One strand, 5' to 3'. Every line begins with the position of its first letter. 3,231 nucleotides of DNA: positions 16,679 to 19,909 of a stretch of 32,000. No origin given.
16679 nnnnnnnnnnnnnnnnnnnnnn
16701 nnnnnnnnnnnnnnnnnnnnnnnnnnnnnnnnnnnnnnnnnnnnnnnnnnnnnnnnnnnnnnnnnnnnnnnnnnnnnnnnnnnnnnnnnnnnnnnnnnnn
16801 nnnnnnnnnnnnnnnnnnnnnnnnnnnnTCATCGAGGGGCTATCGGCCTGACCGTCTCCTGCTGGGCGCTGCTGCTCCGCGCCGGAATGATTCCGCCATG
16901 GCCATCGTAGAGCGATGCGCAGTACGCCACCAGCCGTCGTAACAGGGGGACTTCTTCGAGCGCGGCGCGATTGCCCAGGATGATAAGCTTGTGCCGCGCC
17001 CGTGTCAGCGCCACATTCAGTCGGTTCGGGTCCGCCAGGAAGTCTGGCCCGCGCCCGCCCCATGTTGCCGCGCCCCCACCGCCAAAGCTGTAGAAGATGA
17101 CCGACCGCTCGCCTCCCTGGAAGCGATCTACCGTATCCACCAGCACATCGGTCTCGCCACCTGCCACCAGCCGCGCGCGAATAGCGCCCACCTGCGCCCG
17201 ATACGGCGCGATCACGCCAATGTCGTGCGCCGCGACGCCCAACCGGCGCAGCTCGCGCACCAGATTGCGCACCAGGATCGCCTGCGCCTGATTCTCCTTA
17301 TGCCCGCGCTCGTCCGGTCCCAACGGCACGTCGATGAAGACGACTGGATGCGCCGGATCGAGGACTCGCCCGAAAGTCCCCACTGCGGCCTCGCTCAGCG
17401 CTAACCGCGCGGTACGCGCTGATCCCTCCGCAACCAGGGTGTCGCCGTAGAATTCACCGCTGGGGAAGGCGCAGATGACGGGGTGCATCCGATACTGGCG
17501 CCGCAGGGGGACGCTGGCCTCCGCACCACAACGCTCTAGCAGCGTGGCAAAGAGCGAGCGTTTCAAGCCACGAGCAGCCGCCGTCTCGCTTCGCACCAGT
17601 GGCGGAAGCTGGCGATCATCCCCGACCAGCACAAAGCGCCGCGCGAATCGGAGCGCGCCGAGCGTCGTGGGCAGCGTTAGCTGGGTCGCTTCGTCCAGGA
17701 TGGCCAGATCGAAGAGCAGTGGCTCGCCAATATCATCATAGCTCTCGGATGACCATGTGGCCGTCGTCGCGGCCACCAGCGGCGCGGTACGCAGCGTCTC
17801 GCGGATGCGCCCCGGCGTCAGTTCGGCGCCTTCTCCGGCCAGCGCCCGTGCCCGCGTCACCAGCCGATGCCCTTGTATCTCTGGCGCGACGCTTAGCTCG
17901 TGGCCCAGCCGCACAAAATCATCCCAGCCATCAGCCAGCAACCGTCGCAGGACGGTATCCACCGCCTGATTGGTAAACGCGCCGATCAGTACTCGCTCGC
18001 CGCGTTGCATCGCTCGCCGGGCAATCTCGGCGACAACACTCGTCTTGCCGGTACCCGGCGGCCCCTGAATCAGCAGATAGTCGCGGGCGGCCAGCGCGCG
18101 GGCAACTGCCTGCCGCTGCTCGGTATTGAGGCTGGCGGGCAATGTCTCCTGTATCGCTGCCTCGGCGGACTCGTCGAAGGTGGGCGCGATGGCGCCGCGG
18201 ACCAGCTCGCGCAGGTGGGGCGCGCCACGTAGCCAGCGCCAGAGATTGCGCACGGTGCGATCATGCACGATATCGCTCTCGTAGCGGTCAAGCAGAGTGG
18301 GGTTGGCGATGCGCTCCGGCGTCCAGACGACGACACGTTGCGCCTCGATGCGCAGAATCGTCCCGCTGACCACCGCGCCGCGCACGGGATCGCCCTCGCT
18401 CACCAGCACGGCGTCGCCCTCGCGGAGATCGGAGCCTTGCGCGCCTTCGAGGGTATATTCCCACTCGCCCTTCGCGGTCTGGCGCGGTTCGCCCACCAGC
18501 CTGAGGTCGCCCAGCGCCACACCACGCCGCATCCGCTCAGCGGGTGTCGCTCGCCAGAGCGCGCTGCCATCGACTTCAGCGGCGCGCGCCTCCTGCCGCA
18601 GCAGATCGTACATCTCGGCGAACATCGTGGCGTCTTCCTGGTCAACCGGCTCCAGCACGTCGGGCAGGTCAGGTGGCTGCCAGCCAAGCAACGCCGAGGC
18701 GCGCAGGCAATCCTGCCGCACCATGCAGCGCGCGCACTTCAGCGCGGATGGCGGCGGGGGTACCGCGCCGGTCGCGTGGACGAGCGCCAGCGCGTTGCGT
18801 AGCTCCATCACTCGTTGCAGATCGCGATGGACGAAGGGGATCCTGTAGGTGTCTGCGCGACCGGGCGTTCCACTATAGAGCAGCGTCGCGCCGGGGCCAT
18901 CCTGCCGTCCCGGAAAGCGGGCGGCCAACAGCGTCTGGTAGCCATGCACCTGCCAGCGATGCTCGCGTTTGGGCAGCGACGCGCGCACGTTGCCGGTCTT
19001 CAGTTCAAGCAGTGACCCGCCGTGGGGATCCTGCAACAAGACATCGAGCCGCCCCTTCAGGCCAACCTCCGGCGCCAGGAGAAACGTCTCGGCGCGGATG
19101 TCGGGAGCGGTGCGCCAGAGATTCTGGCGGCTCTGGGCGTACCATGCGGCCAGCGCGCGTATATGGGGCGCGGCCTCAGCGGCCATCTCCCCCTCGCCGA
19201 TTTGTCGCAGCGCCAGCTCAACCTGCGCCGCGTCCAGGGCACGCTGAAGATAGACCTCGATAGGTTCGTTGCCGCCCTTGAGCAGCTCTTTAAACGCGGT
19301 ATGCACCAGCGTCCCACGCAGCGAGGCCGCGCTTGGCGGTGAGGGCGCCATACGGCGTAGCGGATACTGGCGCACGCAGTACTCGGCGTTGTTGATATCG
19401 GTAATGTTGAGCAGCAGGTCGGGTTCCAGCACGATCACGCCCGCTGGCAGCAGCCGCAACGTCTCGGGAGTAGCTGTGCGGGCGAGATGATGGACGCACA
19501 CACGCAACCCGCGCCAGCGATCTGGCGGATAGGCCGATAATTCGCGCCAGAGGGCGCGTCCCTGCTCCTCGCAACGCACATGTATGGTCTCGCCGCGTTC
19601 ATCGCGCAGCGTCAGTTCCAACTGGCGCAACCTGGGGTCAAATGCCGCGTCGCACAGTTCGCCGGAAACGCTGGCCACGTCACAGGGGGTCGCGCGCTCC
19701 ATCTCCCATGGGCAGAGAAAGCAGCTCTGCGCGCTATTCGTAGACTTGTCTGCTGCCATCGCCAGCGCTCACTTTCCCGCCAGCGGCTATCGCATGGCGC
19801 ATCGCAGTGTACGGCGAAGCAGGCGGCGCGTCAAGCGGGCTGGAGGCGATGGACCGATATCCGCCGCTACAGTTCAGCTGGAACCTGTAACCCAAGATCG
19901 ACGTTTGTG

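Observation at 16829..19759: Bacterial Dna2-like Fe-S nuclease-helicase fusion (Cas4-type nuclease + Upf1/Dna2 SF1B helicase), possibly Nhi-like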

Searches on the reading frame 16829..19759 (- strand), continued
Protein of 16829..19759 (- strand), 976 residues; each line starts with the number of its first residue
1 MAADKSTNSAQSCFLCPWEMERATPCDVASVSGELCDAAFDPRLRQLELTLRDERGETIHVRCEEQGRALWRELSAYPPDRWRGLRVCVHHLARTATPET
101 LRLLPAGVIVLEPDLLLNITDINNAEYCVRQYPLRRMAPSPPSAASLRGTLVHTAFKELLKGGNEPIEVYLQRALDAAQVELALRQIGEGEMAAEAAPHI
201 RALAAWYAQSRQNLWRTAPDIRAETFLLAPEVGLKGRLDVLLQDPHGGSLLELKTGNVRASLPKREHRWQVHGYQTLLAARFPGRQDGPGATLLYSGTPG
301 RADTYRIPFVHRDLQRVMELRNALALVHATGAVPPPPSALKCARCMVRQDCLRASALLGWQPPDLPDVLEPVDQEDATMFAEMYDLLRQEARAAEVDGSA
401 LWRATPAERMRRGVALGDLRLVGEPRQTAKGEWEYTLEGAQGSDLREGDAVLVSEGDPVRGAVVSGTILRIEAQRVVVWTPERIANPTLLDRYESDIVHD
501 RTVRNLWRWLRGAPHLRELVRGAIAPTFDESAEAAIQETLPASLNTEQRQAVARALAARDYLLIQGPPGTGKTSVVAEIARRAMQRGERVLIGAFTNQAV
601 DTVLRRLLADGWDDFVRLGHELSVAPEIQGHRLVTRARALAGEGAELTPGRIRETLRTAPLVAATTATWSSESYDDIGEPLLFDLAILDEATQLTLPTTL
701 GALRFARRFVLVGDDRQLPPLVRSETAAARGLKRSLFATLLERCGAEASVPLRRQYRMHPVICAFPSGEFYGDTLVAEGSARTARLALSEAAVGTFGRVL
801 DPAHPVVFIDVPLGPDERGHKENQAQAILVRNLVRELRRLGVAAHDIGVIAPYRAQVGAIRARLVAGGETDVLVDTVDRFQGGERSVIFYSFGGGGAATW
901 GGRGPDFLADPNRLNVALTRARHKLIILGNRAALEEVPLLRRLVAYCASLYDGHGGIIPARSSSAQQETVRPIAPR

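Call 69: search_dna_similar(query=window:16829-19759:-, collection=phages, mode=protein, max_evalue=1e-10, max_rows=12)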
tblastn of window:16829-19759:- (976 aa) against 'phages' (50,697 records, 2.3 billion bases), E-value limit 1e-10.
Records with a match: 2; places in all: 2; records where one place covers at least 80% of the query: 0.
Best place of each record, by identity: <60% 2.
By first word of the organism name: Bacteriophage 2.
By host as written in the record: - 2.
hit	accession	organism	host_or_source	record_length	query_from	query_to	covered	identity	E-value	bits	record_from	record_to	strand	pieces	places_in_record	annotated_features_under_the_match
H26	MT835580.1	Bacteriophage sp.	human fecal samples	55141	564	950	40%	27.9%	1e-18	98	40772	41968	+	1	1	record has no annotation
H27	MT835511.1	Bacteriophage sp.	human fecal samples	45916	663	956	30%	27.2%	4e-18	96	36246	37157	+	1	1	record has no annotation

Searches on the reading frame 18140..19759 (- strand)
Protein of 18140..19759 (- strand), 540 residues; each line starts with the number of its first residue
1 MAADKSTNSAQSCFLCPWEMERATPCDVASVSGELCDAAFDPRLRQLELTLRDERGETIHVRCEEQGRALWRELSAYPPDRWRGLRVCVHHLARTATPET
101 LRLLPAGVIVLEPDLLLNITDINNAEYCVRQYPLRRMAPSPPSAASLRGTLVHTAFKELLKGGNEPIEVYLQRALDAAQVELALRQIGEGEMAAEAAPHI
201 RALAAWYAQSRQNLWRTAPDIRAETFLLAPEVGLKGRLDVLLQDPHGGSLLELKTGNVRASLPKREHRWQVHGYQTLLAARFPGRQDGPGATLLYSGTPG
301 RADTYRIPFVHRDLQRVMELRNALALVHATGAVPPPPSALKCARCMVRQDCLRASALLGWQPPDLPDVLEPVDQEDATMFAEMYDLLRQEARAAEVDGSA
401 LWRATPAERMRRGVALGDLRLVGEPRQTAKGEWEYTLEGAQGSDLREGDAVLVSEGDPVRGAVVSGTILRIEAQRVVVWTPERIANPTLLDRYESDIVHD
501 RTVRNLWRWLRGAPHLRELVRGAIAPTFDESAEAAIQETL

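Call 33: search_protein_representatives(protein=window:18140-19759:-)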
Query: 540 residues. Proteins with E-value up to 0.001 (for the whole library): 311; up to 1e-10: 127; up to 1e-30: 52. The best 150 are listed.
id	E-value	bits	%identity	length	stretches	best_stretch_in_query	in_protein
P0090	2.0e-167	574.7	55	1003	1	3-531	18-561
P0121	2.5e-136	472.1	49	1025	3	8-376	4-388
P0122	1.1e-130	453.4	47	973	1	12-531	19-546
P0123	4.4e-116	405.2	57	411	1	9-393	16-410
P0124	5.2e-113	395.1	62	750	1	232-529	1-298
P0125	3.9e-108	379.0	40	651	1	8-531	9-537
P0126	1.6e-104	367.1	44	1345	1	3-531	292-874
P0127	2.7e-104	366.3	43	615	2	7-371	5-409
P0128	1.2e-100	354.3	43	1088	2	10-366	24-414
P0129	1.1e-75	272.0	51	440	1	54-366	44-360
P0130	1.4e-62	228.7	33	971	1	11-530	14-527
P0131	2.0e-62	228.2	89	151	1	103-221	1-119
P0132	1.4e-59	218.8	37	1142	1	94-535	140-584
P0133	1.2e-57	212.4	46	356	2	374-531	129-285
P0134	3.3e-57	210.9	52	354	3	100-217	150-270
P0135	8.8e-56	206.2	35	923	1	95-529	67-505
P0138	2.7e-51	191.4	36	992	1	59-530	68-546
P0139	2.1e-49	185.2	38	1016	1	89-524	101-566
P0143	8.9e-47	176.5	33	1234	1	11-530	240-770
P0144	1.3e-46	175.9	36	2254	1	26-537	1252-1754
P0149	2.1e-41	158.8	32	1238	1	90-529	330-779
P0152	2.6e-40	155.2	31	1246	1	15-530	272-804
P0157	2.2e-36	142.2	31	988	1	86-528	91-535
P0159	5.3e-35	137.6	30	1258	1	87-534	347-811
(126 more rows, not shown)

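Call 37: search_protein_families(library=ncbifam, proteins=[P0130, P0132, P0135, P0138, P0143, P0149, P0152, P0159], max_evalue=1e-20)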
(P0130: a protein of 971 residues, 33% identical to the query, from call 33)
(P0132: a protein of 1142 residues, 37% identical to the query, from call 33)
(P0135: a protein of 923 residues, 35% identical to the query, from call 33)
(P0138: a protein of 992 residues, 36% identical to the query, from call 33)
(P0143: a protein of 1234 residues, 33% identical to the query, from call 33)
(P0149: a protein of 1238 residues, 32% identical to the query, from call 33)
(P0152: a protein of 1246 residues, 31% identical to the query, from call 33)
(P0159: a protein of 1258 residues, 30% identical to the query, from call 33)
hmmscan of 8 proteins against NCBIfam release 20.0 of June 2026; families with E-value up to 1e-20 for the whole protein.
P0130 (971 aa): 2 families
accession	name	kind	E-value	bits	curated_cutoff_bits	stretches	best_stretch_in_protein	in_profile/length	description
NF040671.1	PLuB_AAA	exception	2.9e-95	319.8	999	1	104-946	350-1247/1256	PLuB system helicase-like protein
TIGR00376.1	TIGR00376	hypoth_equivalog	1.4e-76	258.3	348.9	2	671-947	361-627/639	IGHMBP2 family helicase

P0132 (1142 aa): 2 families
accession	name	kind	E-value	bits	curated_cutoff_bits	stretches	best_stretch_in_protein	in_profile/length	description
NF040671.1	PLuB_AAA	exception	3.3e-72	243.4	999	1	728-1126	814-1248/1256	PLuB system helicase-like protein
TIGR00376.1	TIGR00376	hypoth_equivalog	2.3e-61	208.1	348.9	1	848-1131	344-632/639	IGHMBP2 family helicase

P0135 (923 aa): 2 families
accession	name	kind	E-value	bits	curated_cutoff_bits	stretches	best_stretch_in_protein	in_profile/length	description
TIGR00376.1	TIGR00376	hypoth_equivalog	1.1e-67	228.9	348.9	1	655-911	365-631/639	IGHMBP2 family helicase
NF040671.1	PLuB_AAA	exception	6.1e-66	222.6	999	1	357-892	644-1233/1256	PLuB system helicase-like protein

P0138 (992 aa): 3 families
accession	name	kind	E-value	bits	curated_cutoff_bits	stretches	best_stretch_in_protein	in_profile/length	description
NF040671.1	PLuB_AAA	exception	6.1e-97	325.3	999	1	108-985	343-1246/1256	PLuB system helicase-like protein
TIGR00376.1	TIGR00376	hypoth_equivalog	7.1e-70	236.2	348.9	1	675-988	346-628/639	IGHMBP2 family helicase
NF058533.1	antiphage_ProA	equivalog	1.5e-22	79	1500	0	695-743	1303-1351/1903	anti-phage protein ProA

P0143 (1234 aa): 3 families
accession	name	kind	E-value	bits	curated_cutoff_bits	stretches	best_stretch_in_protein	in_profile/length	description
NF040671.1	PLuB_AAA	exception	1.2e-83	281.3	999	1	327-1217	346-1248/1256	PLuB system helicase-like protein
TIGR00376.1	TIGR00376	hypoth_equivalog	1.1e-66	225.6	348.9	2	924-1221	358-631/639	IGHMBP2 family helicase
NF058533.1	antiphage_ProA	equivalog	1.3e-22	79.2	1500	0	928-966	1302-1340/1903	anti-phage protein ProA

P0149 (1238 aa): 2 families
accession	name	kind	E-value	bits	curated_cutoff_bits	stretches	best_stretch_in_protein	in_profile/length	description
NF040671.1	PLuB_AAA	exception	1.3e-74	251.4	999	1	336-1221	339-1247/1256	PLuB system helicase-like protein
TIGR00376.1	TIGR00376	hypoth_equivalog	2.7e-68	231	348.9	2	913-1224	347-629/639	IGHMBP2 family helicase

P0152 (1246 aa): 2 families
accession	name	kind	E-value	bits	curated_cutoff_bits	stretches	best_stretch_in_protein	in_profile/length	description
NF040671.1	PLuB_AAA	exception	6.5e-101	338.5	999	1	361-1234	340-1248/1256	PLuB system helicase-like protein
TIGR00376.1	TIGR00376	hypoth_equivalog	9.3e-74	249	348.9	2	927-1236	340-629/639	IGHMBP2 family helicase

P0159 (1258 aa): 2 families
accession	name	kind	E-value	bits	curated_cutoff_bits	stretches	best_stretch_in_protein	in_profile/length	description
NF040671.1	PLuB_AAA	exception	2.3e-78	263.8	999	1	365-1238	346-1247/1256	PLuB system helicase-like protein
TIGR00376.1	TIGR00376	hypoth_equivalog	2.5e-62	211.3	348.9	1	944-1240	354-628/639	IGHMBP2 family helicase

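Call 44: list_cluster_members(proteins=[P0130, P0132, P0135, P0138, P0139, P0143, P0144, P0152, P0126, P0157])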
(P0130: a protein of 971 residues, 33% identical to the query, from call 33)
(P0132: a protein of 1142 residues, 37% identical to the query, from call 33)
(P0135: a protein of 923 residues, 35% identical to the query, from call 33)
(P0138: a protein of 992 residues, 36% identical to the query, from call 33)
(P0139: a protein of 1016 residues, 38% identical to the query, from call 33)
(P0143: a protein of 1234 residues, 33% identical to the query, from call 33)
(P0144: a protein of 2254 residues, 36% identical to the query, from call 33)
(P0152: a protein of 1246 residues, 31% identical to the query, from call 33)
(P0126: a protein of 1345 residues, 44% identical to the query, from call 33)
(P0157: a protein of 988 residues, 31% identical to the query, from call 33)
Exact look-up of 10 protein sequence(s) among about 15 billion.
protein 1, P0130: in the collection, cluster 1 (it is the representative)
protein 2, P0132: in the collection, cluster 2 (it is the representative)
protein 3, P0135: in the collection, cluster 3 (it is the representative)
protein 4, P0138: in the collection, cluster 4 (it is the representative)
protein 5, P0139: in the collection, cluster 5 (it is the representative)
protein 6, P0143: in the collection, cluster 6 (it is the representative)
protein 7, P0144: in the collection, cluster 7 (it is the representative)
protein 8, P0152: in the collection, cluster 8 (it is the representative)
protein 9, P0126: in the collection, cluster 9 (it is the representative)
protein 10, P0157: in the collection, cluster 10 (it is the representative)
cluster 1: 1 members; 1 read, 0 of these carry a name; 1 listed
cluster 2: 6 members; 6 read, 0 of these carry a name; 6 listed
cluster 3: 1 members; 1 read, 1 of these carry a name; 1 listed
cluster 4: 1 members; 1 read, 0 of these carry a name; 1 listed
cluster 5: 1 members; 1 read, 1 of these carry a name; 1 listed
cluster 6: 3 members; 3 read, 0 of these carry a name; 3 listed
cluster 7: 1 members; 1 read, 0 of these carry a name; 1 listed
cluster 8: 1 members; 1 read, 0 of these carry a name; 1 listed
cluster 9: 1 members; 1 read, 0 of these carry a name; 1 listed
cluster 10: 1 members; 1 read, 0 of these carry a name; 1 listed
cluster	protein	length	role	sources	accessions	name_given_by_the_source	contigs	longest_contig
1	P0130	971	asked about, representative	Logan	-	-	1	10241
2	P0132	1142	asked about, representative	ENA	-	-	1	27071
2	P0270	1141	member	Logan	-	-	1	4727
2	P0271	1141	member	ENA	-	-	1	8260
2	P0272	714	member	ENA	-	-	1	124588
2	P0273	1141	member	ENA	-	-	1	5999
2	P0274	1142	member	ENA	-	-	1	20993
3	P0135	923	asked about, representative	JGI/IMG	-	DNA replication ATP-dependent helicase Dna2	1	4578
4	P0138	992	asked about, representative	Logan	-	-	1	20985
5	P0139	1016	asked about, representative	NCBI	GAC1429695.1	MAG: DEAD/DEAH box helicase [Chloroflexota bacterium]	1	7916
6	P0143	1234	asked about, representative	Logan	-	-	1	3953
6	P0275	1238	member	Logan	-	-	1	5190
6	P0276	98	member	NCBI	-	-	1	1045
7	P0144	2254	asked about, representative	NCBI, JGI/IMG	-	-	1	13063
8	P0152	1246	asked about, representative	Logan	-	-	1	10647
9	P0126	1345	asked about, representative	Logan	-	-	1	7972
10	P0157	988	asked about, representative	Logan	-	-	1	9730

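Call 53: search_protein_families(library=pfam, proteins=[P0126, P0144], max_evalue=0.00001)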
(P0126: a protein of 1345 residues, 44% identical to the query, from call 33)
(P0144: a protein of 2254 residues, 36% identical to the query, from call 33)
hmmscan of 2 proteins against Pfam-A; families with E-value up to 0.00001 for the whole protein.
P0126 (1345 aa): 11 families
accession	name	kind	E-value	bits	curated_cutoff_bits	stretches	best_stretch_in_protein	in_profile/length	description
PF00069.31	Pkinase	-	3.5e-44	151.6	31.7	1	21-261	1-252/263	Protein kinase domain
PF13087.12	AAA_12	-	4.5e-40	137.7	27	1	1095-1317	13-193/195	AAA domain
PF13086.12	AAA_11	-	1.5e-39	136.8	27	2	882-982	2-117/257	AAA domain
PF07714.23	PK_Tyr_Ser-Thr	-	3.8e-35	121.9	23.1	1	23-260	3-248/258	Protein tyrosine and serine/threonine kinase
PF13245.12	AAA_19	-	6.6e-19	68.8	25.1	1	886-1071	1-131/134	AAA domain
PF13604.12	AAA_30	-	1.8e-18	67.4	27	1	882-944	2-65/191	AAA domain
PF08696.17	Dna2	-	2.1e-13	50.9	22.4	1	406-530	43-153/204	DNA replication factor Dna2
PF00580.27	UvrD-helicase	-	4.5e-09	36.8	23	1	883-1002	2-121/271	UvrD/REP helicase N-terminal domain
PF04851.21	ResIII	-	3e-07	30.9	22.5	1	882-1042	4-134/164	Type III restriction enzyme, res subunit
PF13191.12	AAA_16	-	1.4e-06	29.3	32.6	1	891-1003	17-122/167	AAA ATPase domain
PF01443.25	Viral_helicase1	-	7.7e-06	26.3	21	0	1023-1070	49-98/228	Viral superfamily 1 RNA helicase core domain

P0144 (2254 aa): 10 families
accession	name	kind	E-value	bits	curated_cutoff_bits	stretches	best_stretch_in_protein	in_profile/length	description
PF00580.27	UvrD-helicase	-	4.1e-66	223.9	23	1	17-345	2-267/271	UvrD/REP helicase N-terminal domain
PF13087.12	AAA_12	-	3.3e-39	134.9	27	2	2128-2232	87-194/195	AAA domain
PF13361.12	UvrD_C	-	6.9e-36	124.8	25.6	2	354-529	1-150/350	UvrD-like helicase C-terminal domain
PF13086.12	AAA_11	-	1.8e-35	123.4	27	2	1863-1929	189-257/257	AAA domain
PF13245.12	AAA_19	-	1.6e-34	119.4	25.1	2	20-332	1-132/134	AAA domain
PF12705.13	PDDEXK_1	-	4.1e-29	102.7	22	2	1345-1561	5-247/247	PD-(D/E)XK nuclease superfamily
PF13604.12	AAA_30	-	4.6e-23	82.4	27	1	1756-1936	2-143/191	AAA domain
PF13538.12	UvrD_C_2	-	1.9e-12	47.2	27.4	0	661-688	2-29/52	UvrD-like helicase C-terminal domain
PF01443.25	Viral_helicase1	-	4.7e-10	40.1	21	0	1873-1927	46-102/228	Viral superfamily 1 RNA helicase core domain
PF08696.17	Dna2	-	5.1e-07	30.1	22.4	1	1330-1389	44-105/204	DNA replication factor Dna2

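Call 80: find_homologous_proteins(query=A3, max_evalue=1e-20)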
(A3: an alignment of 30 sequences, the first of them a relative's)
Query A3 (30 sequences) (992 aa, profile of the alignment): 35 proteins with E <= 1e-20 among 8000 candidates.
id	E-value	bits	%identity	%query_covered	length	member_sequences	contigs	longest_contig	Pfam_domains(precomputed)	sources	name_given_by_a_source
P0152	0.0e+0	1158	51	99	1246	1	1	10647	PF13087.13,PF13086.13,PF12705.14,PF01443.25,PF13604.13,PF08696.18,PF13245.13,PF08378.18,PF20720.4,PF13191.13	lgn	-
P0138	0.0e+0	1133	100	100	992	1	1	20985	PF13538.13,PF13087.13,PF13086.13,PF01443.25,PF13604.13,PF08696.18,PF13245.13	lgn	-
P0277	0.0e+0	1116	56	99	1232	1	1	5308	PF13538.13,PF13087.13,PF13086.13,PF12705.14,PF01443.25,PF13604.13,PF08696.18,PF13245.13,PF08378.18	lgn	-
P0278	0.0e+0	1095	51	99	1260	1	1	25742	PF13538.13,PF13087.13,PF13086.13,PF00270.36,PF12705.14,PF01443.25,PF13604.13,PF08696.18,PF13245.13,PF08378.18,PF20720.4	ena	-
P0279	0.0e+0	1083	50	99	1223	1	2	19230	PF13087.13,PF13086.13,PF00270.36,PF01443.25,PF13604.13,PF08696.18,PF13245.13,PF08378.18,PF13538.13,PF12705.14,PF24883.3,PF20720.4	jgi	jgi:DNA replication ATP-dependent helicase Dna2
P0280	0.0e+0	1082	52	98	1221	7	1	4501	PF13087.13,PF13086.13,PF12705.14,PF01443.25,PF13604.13,PF08696.18,PF13245.13,PF08378.18,PF09848.16,PF04851.22,PF20720.4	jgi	jgi:DNA replication ATP-dependent helicase Dna2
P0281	0.0e+0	1059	63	98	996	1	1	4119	PF13087.13,PF13086.13,PF12705.14,PF01443.25,PF13604.13,PF08696.18,PF13245.13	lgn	-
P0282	0.0e+0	1033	47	98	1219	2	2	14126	PF13087.13,PF13086.13,PF00270.36,PF12705.14,PF01443.25,PF13604.13,PF08696.18,PF13245.13,PF13401.13,PF08378.18,PF20720.4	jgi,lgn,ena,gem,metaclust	metaclust:\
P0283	0.0e+0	1021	46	99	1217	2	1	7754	PF13538.13,PF13087.13,PF13086.13,PF12705.14,PF01443.25,PF13604.13,PF08696.18,PF13245.13,PF13401.13,PF08378.18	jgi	-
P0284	0.0e+0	1017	51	99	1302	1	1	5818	PF13538.13,PF13087.13,PF13086.13,PF12705.14,PF01443.25,PF13604.13,PF08696.18,PF13245.13,PF08378.18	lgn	-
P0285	2.1e-258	878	53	76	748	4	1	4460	PF13087.13,PF13086.13,PF12705.14,PF01443.25,PF13604.13,PF13245.13,PF09848.16,PF04851.22,PF20720.4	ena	-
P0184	3.8e-248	844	31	86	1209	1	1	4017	PF13087.13,PF13086.13,PF12705.14,PF13604.13,PF08696.18,PF13245.13,PF00580.28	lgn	-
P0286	6.7e-246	837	27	97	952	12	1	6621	PF13087.13,PF13086.13,PF12705.14,PF01443.25,PF13604.13,PF08696.18,PF13245.13,PF04851.22,PF00580.28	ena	-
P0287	6.4e-231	787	32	89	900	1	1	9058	PF13087.13,PF13086.13,PF12705.14,PF01443.25,PF13604.13,PF08696.18,PF13245.13,PF00580.28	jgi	jgi:DNA replication ATP-dependent helicase Dna2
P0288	6.1e-215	735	49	67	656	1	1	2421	PF13538.13,PF13087.13,PF13086.13,PF01443.25,PF13604.13,PF13245.13,PF20720.4,PF13191.13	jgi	jgi:DNA replication ATP-dependent helicase Dna2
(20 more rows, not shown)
